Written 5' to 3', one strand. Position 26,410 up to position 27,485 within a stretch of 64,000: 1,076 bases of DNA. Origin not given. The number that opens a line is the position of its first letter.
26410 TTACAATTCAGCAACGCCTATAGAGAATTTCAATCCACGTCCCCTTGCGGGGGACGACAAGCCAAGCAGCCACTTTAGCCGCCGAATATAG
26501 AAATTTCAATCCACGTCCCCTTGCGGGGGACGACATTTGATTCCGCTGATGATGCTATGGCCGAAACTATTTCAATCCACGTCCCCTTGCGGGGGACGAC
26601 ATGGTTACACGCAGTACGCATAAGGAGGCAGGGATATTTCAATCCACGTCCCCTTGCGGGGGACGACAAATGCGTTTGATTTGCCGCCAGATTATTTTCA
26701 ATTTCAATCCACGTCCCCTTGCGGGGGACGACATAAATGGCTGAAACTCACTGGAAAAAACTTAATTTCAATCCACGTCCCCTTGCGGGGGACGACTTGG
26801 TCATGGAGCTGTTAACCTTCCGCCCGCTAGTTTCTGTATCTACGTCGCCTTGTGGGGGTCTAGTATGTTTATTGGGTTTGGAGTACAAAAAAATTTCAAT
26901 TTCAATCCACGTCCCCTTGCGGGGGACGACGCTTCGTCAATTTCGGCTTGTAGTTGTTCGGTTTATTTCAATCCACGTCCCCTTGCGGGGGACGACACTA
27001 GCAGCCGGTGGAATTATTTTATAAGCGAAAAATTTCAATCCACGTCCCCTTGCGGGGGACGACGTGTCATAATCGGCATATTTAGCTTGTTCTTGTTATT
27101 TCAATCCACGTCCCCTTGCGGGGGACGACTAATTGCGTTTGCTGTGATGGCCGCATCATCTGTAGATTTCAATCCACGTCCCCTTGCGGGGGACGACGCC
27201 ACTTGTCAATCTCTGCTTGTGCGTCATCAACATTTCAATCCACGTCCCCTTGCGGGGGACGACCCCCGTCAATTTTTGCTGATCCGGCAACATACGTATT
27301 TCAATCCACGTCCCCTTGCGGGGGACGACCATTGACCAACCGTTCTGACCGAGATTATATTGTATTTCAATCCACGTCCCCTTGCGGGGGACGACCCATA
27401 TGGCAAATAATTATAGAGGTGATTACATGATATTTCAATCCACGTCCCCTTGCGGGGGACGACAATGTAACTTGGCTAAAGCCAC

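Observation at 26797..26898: Heavily degenerate repeat embedded in register in the middle of the array (fossil terminal repeat or array-fusion scar)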

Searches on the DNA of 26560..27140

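Call 48: search_rna_families(source=window, start=26560, end=27140, threshold=evalue, max_evalue=10, show_alignments=1)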
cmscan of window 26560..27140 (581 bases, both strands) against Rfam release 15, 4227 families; matches with E-value up to 10: 16.
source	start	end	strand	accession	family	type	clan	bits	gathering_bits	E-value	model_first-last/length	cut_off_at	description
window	26899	26935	-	RF01322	CRISPR-DR9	Gene; CRISPR;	-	19.8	45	0.1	1-37/37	no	CRISPR RNA direct repeat element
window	26965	26998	-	RF01322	CRISPR-DR9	Gene; CRISPR;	-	18.6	45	0.23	1-37/37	no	CRISPR RNA direct repeat element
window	26570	26600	-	RF01322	CRISPR-DR9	Gene; CRISPR;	-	15.8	45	1.7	1-37/37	no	CRISPR RNA direct repeat element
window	26637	26667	-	RF01322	CRISPR-DR9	Gene; CRISPR;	-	15.8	45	1.7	1-37/37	no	CRISPR RNA direct repeat element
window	26702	26732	-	RF01322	CRISPR-DR9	Gene; CRISPR;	-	15.8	45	1.7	1-37/37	no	CRISPR RNA direct repeat element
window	26766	26796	-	RF01322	CRISPR-DR9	Gene; CRISPR;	-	15.8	45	1.7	1-37/37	no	CRISPR RNA direct repeat element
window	27033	27063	-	RF01322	CRISPR-DR9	Gene; CRISPR;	-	15.8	45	1.7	1-37/37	no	CRISPR RNA direct repeat element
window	27099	27129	-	RF01322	CRISPR-DR9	Gene; CRISPR;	-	15.8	45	1.7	1-37/37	no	CRISPR RNA direct repeat element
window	26575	26610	+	RF01370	CRISPR-DR57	Gene; CRISPR;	-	14.8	39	3.3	1-37/37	no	CRISPR RNA direct repeat element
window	26649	26663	+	RF01370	CRISPR-DR57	Gene; CRISPR;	-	13.3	39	8.9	8-22/37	no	CRISPR RNA direct repeat element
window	26714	26728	+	RF01370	CRISPR-DR57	Gene; CRISPR;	-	13.3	39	8.9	8-22/37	no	CRISPR RNA direct repeat element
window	26778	26792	+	RF01370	CRISPR-DR57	Gene; CRISPR;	-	13.3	39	8.9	8-22/37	no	CRISPR RNA direct repeat element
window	26912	26926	+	RF01370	CRISPR-DR57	Gene; CRISPR;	-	13.3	39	8.9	8-22/37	no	CRISPR RNA direct repeat element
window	26978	26992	+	RF01370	CRISPR-DR57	Gene; CRISPR;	-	13.3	39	8.9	8-22/37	no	CRISPR RNA direct repeat element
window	27045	27059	+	RF01370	CRISPR-DR57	Gene; CRISPR;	-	13.3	39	8.9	8-22/37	no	CRISPR RNA direct repeat element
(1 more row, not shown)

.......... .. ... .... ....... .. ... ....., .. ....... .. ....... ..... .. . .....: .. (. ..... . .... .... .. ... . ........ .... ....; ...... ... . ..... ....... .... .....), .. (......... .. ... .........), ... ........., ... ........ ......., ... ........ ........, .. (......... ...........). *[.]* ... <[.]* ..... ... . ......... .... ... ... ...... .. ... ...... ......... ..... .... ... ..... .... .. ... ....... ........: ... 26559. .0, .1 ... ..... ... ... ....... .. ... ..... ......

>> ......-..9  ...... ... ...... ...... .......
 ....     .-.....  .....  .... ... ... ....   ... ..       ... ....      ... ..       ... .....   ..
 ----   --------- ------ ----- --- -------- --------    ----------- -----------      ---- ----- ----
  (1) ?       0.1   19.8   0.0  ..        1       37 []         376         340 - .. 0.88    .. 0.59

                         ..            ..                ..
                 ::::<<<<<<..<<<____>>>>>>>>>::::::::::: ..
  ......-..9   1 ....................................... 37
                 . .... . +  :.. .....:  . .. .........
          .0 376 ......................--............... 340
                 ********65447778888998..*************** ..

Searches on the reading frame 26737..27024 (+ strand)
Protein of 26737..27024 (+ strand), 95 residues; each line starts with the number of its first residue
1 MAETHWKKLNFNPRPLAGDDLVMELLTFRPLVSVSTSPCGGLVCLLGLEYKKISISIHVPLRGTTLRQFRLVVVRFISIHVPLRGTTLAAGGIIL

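Call 38: find_encoding_contigs(protein=window:26737-27024:+, flank=10000, max_places=10)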
Protein window:26737-27024:+ (95 aa): no gene with exactly this product is on record in the collection.

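Call 40: find_homologous_proteins(query=window:26737-27024:+, max_evalue=0.001)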
Query window:26737-27024:+ (95 aa): 35 proteins with E <= 0.001 among 164 candidates.
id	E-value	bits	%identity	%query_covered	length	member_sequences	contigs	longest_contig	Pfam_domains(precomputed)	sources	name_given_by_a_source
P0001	2.6e-21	93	53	63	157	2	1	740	-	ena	-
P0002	2.5e-16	77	36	84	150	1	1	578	-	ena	-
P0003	4.9e-16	76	59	36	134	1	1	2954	-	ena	-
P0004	3.0e-15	74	35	87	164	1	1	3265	-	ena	-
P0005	4.4e-11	60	47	60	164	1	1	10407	-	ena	-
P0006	2.0e-10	58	41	73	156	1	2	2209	-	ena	-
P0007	6.6e-10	57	47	60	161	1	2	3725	PF19158.6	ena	-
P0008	1.4e-9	56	41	75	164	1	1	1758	PF19158.6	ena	-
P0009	1.1e-8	53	32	75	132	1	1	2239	-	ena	-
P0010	2.2e-8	52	66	37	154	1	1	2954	-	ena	-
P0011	3.3e-8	51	39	75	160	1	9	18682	-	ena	-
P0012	5.7e-8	50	40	63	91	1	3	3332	-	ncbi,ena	-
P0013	1.2e-7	49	35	82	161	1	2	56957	-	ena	-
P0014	1.7e-7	49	58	38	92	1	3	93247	-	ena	-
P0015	3.8e-7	48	71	21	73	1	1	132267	-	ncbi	-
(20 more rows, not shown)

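Call 50: find_encoding_contigs(protein=P0015, flank=10000, max_places=5)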
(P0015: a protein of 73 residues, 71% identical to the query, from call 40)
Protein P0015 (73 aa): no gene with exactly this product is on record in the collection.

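Call 51: find_encoding_contigs(protein=P0004, flank=10000, max_places=5)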
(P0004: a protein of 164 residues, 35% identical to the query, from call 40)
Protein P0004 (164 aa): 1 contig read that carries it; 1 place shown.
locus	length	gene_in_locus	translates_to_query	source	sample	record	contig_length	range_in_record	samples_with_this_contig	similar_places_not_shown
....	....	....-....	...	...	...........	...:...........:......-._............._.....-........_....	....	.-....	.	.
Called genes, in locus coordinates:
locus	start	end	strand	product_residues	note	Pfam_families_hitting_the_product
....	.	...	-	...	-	?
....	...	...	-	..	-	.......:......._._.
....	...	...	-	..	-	-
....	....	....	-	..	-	-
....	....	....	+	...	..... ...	-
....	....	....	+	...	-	?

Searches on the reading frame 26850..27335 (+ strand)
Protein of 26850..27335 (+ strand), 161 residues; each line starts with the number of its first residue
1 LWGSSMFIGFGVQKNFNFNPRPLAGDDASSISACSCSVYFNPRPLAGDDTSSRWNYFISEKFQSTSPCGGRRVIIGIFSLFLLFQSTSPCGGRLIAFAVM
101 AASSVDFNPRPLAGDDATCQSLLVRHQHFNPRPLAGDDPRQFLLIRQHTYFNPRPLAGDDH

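Call 39: find_encoding_contigs(protein=window:26850-27335:+, flank=10000, max_places=10)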
Protein window:26850-27335:+ (161 aa): no gene with exactly this product is on record in the collection.
